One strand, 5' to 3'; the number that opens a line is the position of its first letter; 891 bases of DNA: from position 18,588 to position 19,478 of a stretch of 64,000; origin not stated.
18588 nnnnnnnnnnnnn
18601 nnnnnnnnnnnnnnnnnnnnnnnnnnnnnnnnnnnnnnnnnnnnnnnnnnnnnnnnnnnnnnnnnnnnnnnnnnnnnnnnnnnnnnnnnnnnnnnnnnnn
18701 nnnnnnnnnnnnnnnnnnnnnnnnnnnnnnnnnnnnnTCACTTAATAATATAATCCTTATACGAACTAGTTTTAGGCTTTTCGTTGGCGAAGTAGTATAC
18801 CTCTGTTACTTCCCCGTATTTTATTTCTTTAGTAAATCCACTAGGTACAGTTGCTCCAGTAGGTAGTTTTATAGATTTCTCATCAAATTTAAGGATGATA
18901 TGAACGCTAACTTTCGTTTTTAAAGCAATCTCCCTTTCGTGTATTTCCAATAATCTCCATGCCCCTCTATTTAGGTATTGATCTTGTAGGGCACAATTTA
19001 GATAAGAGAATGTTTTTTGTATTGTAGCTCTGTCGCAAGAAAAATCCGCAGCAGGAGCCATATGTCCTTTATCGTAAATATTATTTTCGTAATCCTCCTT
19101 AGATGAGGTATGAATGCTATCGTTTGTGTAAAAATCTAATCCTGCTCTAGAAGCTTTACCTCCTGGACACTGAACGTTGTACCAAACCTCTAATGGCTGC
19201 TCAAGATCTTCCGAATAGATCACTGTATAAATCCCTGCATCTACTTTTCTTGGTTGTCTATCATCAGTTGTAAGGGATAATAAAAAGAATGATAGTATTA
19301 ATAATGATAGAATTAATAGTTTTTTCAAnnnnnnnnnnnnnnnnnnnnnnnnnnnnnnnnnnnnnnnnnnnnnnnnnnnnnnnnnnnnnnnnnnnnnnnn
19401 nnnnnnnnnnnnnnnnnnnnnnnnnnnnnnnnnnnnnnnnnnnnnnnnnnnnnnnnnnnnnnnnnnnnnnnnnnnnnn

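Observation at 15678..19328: Secretion-targeted virulence-like cluster: T9SS-sorted subtilisin, two small exported proteins and a secreted non-specific nuclease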

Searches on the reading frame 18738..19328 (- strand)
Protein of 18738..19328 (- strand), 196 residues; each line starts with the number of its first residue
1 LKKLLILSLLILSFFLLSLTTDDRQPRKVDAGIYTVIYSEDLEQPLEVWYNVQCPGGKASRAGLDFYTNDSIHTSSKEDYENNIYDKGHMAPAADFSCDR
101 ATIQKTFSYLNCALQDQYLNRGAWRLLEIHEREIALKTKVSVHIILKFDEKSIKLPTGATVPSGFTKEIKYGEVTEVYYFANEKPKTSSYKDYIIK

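Call 3: search_protein_families(library=pfam, proteins=[window:18738-19328:-], max_evalue=0.1)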
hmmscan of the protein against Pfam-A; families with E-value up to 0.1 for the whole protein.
window:18738-19328:- (196 aa): 1 family
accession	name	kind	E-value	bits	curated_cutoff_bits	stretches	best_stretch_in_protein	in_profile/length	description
PF01223.29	Endonuclease_NS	-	7.6e-19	68.7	23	1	33-171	23-171/223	DNA/RNA non-specific endonuclease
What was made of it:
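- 18738..19328 (-): Exported DNA/RNA non-specific endonuclease (196 aa). It converges on sm125 with a 4-nt gap. Its TTG start overlaps the stop codon of the upstream ORF. PF01223 E 7.6e-19 (call 3).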

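Call 4: search_protein_families(library=ncbifam, proteins=[window:18738-19328:-], max_evalue=0.1)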
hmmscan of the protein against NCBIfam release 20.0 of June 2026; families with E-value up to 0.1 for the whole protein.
window:18738-19328:- (196 aa): 0 families

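Call 11: search_protein_families(library=phrogs, proteins=[window:18738-19328:-], max_evalue=0.001)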
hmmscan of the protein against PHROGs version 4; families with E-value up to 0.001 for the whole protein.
window:18738-19328:- (196 aa): 1 family
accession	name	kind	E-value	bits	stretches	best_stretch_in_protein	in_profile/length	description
phrog_14168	-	DNA, RNA and nucleotide metabolism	3.2e-16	60.7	1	77-196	99-222/235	nuclease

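Call 50: search_solved_structures(query=window:18738-19328:-, show_alignments=2, max_evalue=0.01)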
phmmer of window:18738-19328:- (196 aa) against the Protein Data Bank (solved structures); distinct sequences matched with E-value up to 0.01: 15.
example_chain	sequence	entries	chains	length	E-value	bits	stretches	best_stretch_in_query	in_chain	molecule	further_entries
3ism_A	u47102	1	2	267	1.1e-07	35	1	59-143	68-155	CG8862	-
6m3f_B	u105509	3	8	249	3.1e-07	33.6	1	57-138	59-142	Endonuclease G, mitochondrial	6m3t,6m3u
6lyf_A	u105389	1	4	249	3.1e-07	33.5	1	57-138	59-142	Endonuclease G, mitochondrial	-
6njt_A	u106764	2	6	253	3.2e-07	33.5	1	57-138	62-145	Endonuclease G, mitochondrial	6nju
9m0g_A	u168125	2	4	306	2.4e-06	30.7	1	57-135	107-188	Endonuclease G, mitochondrial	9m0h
7r6v_D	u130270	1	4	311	0.0003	23.8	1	74-135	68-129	Nuclease EXOG, mitochondrial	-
5t3v_A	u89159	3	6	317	0.00031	23.8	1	74-135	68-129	Nuclease EXOG, mitochondrial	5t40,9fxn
4a1n_A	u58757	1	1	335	0.00033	23.7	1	74-135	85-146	NUCLEASE EXOG, MITOCHONDRIAL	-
4qn0_A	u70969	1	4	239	0.00044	23.3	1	75-143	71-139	Endonuclease G, mitochondrial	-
3s5b_A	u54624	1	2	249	0.00046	23.2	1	75-143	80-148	Endonuclease G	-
1ql0_A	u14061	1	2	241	0.0061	19.6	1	85-175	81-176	NUCLEASE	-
1g8t_A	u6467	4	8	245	0.0065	19.5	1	85-175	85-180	NUCLEASE SM2 ISOFORM | PROTEIN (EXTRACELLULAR ENDONUCLEASE) | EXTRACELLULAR ENDONUCLEASE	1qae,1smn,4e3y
7r6t_D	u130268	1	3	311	0.0076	19.2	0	74-135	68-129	Nuclease EXOG, mitochondrial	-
5t4i_A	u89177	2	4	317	0.0079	19.2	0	74-135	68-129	Nuclease EXOG, mitochondrial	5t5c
5zki_A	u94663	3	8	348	0.0091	19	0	74-135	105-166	Nuclease EXOG, mitochondrial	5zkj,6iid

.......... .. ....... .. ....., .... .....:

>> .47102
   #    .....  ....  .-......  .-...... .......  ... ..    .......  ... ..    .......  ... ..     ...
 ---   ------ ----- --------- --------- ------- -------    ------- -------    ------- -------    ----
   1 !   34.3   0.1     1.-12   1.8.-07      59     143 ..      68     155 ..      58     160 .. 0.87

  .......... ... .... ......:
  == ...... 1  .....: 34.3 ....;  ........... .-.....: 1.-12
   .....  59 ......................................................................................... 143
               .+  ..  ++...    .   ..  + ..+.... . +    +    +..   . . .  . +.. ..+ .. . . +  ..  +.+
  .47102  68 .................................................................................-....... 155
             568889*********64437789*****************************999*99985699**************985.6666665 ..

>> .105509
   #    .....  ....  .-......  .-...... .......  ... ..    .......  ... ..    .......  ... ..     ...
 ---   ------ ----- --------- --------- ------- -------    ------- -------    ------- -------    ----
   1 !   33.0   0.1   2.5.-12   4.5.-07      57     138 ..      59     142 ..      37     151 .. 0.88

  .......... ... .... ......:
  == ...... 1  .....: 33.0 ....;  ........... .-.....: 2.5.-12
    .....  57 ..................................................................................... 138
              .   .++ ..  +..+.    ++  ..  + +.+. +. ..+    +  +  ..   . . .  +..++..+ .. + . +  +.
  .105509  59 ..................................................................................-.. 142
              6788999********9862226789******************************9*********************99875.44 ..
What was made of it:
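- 18738..19328 (-): The DKGH motif and the Asn align to the EndoG and Serratia nuclease active sites (call 50).
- On DNA/RNA non-specific endonuclease (PF01223): DKGH aligns to DRGH, and the Asn aligns, in EndoG 3ism (call 50).
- Closest known: EndoG / Serratia-type non-specific nucleases. Same: The same catalytic family and motif (calls 3, 50).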

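Call 86: find_homologous_proteins(query=window:18738-19328:-)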
Query window:18738-19328:- (196 aa): 3176 proteins with E <= 0.001 among 3405 candidates; the best 120 are listed.
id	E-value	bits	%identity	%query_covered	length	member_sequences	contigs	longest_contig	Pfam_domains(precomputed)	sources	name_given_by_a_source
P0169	4.4e-126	436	99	100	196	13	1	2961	PF01223.30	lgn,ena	-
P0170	4.2e-115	400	90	90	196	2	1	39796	PF01223.30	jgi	-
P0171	8.6e-111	386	89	90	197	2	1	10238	PF01223.30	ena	-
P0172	8.3e-101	353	87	89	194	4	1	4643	PF01223.30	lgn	-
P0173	6.1e-81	289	65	98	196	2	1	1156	PF01223.30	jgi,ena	jgi:endonuclease G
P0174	1.5e-79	284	65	98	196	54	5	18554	PF01223.30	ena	-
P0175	1.7e-79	284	67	100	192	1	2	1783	PF01223.30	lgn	-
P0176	3.9e-79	283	66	99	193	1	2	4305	PF01223.30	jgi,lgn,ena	-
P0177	2.1e-78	280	66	100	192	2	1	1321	PF01223.30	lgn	-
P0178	3.8e-78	280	64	98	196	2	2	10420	PF01223.30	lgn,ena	-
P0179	6.6e-78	279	64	98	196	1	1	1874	PF01223.30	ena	-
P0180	2.4e-77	277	64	98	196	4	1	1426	PF01223.30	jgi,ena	jgi:DNA/RNA endonuclease G (NUC1)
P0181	1.3e-76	275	67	91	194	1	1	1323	PF01223.30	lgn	-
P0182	2.0e-76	274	67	100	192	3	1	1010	PF01223.30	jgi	-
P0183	3.3e-76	273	66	97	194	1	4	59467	PF01223.30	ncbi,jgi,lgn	jgi:endonuclease G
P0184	4.9e-76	273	67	94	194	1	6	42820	PF01223.30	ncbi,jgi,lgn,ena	jgi:endonuclease G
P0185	5.0e-76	273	67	94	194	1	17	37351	PF01223.30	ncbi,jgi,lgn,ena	jgi:endonuclease G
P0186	1.5e-75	271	67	94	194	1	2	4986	PF01223.30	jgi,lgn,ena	jgi:endonuclease G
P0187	4.1e-75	270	64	98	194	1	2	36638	PF01223.30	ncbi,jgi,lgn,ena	jgi:endonuclease G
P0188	4.3e-75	270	65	97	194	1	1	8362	PF01223.30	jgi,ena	jgi:endonuclease G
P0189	9.3e-75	269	65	97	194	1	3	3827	PF01223.30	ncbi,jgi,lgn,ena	jgi:endonuclease G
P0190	1.4e-74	268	65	90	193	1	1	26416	PF01223.30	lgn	-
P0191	1.7e-74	268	65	97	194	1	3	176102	PF01223.30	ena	-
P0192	3.3e-74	267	64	97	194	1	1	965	PF01223.30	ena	-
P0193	4.2e-74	266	66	94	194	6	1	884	PF01223.30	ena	-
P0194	4.5e-74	266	65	97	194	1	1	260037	PF01223.30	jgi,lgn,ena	jgi:endonuclease G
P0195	5.4e-74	266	69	85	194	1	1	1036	PF01223.30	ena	-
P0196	6.0e-74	266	64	97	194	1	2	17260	PF01223.30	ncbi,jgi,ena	jgi:endonuclease G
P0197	6.2e-74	266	64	97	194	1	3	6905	PF01223.30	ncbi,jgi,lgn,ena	-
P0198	6.2e-74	266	64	97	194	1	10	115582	PF01223.30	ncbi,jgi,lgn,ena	jgi:endonuclease G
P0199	6.4e-74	266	64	97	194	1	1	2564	PF01223.30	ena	-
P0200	9.1e-74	265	65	94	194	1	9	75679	PF01223.30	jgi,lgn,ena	jgi:endonuclease G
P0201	1.0e-73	265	66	96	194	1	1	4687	PF01223.30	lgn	-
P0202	1.3e-73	265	65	94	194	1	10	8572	PF01223.30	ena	-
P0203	1.3e-73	265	65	94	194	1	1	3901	PF01223.30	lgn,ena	-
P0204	2.4e-73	264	64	97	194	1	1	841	PF01223.30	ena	-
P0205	3.2e-73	264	64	97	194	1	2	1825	PF01223.30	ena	-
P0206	3.3e-73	263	64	97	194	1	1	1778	PF01223.30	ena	-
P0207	4.6e-73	263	64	97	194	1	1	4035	PF01223.30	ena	-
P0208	5.3e-73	263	64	98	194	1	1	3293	PF01223.30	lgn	-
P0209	8.6e-73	262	64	97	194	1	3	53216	PF01223.30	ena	-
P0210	8.6e-73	262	64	97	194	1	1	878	PF01223.30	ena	-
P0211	1.2e-72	262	64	97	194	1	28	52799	PF01223.30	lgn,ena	-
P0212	1.6e-72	261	64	97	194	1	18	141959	PF01223.30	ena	-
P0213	1.9e-72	261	62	98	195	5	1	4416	PF01223.30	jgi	jgi:endonuclease G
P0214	3.9e-72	260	65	94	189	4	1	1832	PF01223.30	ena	-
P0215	4.1e-72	260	63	97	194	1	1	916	PF01223.30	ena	-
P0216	5.8e-72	259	64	97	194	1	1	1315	PF01223.30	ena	-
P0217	8.2e-72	259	62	96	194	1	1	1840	PF01223.30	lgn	-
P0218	2.6e-71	257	60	97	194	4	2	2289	PF01223.30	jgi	-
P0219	6.2e-69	250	64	100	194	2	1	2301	PF01223.30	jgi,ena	jgi:endonuclease G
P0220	8.5e-69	249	58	95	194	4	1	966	PF01223.30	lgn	-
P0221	9.2e-69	249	68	84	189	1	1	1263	PF01223.30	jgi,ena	-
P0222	2.3e-67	244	66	85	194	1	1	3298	PF01223.30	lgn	-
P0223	2.7e-67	244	61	90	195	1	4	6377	PF01223.30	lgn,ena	-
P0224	2.8e-67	244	63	85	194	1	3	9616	PF01223.30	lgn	-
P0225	4.3e-67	244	58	92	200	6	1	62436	PF01223.30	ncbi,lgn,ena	-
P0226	4.5e-67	243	63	86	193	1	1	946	PF01223.30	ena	-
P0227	4.5e-67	243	64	86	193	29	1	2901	PF01223.30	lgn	-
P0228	8.2e-67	243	66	84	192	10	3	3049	PF01223.30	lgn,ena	-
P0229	8.3e-67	243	64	86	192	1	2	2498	PF01223.30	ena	-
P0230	1.0e-66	242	63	86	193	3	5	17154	PF01223.30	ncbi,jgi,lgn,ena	jgi:DNA/RNA endonuclease G (NUC1)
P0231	1.0e-66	242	62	85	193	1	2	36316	PF01223.30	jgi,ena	jgi:endonuclease G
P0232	1.4e-66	242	62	85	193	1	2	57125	PF01223.30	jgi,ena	-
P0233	1.7e-66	242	60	100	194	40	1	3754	PF01223.30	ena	-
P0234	1.9e-66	241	60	90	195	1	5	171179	PF01223.30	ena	-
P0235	1.9e-66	241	61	86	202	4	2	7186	PF01223.30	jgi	jgi:endonuclease G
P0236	2.1e-66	241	62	85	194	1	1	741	PF01223.30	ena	-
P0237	2.2e-66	241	62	85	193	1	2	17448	PF01223.30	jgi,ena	jgi:endonuclease G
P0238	2.4e-66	241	63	86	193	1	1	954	PF01223.30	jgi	jgi:endonuclease G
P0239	3.2e-66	241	62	85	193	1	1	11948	PF01223.30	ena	-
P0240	3.4e-66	241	59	99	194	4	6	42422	PF01223.30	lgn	-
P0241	3.4e-66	241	63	85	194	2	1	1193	PF01223.30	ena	-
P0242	3.6e-66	241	63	86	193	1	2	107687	PF01223.30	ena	-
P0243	4.4e-66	240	62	85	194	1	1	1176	PF01223.30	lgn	-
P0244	5.1e-66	240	63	86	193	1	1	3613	PF01223.30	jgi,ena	-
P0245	5.3e-66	240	60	94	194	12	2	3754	PF01223.30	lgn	-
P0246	5.6e-66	240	61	90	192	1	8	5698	PF01223.30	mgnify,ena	mgnify:FL=1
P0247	5.6e-66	240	62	85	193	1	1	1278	PF01223.30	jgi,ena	jgi:endonuclease G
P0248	6.1e-66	240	62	86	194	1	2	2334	PF01223.30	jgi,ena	jgi:endonuclease G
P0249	6.1e-66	240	62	91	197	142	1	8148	PF01223.30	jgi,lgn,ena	-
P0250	6.2e-66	240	58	99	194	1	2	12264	PF01223.30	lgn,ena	-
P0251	6.5e-66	240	63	88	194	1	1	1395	PF01223.30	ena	-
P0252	7.2e-66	240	63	88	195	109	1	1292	PF01223.30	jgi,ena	jgi:endonuclease G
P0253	7.5e-66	239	62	86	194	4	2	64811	PF01223.30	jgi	jgi:endonuclease G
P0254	9.2e-66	239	63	82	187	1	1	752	PF01223.30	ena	-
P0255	9.5e-66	239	63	85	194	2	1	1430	PF01223.30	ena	-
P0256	9.8e-66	239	64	88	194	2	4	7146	PF01223.30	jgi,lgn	-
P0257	1.2e-65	239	62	86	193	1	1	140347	PF01223.30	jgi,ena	jgi:endonuclease G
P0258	1.3e-65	239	61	100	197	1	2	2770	PF01223.30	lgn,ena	-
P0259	1.3e-65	239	62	86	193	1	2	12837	PF01223.30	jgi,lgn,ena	jgi:endonuclease G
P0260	1.5e-65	238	62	85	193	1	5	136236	PF01223.30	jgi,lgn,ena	jgi:endonuclease G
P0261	1.6e-65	238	59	100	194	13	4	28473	PF01223.30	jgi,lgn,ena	-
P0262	1.7e-65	238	58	99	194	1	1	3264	PF01223.30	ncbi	-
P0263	2.0e-65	238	58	100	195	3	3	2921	PF01223.30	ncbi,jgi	jgi:endonuclease G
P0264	2.4e-65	238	65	86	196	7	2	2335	PF01223.30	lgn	-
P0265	2.7e-65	238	63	86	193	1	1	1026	PF01223.30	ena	-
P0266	2.7e-65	238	58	100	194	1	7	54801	PF01223.30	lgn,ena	-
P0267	2.8e-65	238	57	100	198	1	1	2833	PF01223.30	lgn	-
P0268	2.8e-65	238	60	98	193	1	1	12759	PF01223.30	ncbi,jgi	jgi:endonuclease G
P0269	2.9e-65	238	59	100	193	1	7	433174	PF01223.30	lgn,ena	-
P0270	3.3e-65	237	63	86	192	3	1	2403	PF01223.30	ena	-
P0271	3.7e-65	237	60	100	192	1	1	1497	PF01223.30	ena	-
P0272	3.9e-65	237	59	88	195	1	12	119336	PF01223.30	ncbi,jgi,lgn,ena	jgi:endonuclease G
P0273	4.0e-65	237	61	85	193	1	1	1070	PF01223.30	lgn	-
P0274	5.4e-65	237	59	88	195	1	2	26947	PF01223.30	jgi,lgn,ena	-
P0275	5.5e-65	237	60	100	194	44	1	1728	PF01223.30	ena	-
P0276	5.8e-65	237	60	100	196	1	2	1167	PF01223.30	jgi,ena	jgi:endonuclease G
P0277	6.6e-65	236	58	100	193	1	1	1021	PF01223.30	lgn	-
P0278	6.8e-65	236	60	92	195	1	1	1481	PF01223.30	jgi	jgi:endonuclease G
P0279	6.9e-65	236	63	84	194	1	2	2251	PF01223.30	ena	-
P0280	7.0e-65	236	63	84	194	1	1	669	PF01223.30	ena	-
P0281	7.2e-65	236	63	88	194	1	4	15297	PF01223.30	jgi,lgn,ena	-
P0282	7.3e-65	236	58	100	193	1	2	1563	PF01223.30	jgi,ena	jgi:endonuclease G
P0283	7.5e-65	236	59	100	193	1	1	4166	PF01223.30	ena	-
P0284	8.6e-65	236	65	86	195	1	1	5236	PF01223.30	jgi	-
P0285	8.8e-65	236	65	83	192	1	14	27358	PF01223.30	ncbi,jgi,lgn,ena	jgi:endonuclease G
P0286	9.4e-65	236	58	100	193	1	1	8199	PF01223.30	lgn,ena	-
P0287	9.4e-65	236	58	99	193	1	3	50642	PF01223.30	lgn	-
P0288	9.5e-65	236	63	88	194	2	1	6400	PF01223.30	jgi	-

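Call 87: find_encoding_contigs(protein=P0269, flank=6000, max_places=2)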
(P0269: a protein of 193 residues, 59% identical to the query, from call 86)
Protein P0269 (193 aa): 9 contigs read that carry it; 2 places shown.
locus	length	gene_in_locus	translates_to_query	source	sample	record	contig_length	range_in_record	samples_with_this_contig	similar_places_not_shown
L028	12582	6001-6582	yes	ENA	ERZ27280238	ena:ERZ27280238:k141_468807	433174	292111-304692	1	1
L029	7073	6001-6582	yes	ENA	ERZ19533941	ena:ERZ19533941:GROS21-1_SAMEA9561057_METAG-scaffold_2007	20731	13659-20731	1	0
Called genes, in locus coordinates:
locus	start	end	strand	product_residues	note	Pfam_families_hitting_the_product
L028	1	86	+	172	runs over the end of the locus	-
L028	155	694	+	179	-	-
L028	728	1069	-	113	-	-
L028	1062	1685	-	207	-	PF20216:DUF6576 (weak)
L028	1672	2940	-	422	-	PF10127:RlaP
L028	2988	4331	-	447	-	PF00521:DNA_topoisoIV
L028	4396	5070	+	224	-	-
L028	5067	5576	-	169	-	-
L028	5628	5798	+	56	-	-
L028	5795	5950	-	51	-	-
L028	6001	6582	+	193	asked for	PF01223:Endonuclease_NS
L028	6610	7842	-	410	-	PF08529:NusA_N, PF13184:KH_NusA_1st, PF26594:KH_NusA_2nd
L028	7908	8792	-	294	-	-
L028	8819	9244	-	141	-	-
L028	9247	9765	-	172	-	-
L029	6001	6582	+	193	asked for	PF01223:Endonuclease_NS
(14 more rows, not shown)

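Call 88: find_encoding_contigs(protein=P0194, flank=6000, max_places=2)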
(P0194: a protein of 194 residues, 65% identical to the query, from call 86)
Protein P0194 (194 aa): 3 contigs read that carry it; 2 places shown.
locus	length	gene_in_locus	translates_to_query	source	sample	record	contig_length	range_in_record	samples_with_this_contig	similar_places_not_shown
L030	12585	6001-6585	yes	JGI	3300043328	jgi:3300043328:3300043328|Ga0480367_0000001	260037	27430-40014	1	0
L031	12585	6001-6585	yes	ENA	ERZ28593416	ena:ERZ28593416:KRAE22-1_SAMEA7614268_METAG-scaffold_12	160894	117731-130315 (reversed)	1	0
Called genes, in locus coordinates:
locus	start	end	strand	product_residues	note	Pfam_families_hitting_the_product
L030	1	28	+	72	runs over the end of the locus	-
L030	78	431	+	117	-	-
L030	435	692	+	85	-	-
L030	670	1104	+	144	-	-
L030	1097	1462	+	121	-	-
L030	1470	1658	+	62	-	-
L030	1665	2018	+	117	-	-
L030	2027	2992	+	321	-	PF07068:Gp23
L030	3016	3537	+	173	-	-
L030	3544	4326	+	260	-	-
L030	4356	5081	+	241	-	PF01569:PAP2 (weak)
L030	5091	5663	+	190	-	-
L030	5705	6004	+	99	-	-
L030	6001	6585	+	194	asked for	PF01223:Endonuclease_NS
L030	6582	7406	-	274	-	-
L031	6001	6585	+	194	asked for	PF01223:Endonuclease_NS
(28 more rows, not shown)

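Call 102: search_protein_families(library=padloc, proteins=[window:18738-19328:-], max_evalue=0.01)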
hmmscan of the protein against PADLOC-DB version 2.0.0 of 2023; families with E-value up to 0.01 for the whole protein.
window:18738-19328:- (196 aa): 0 families
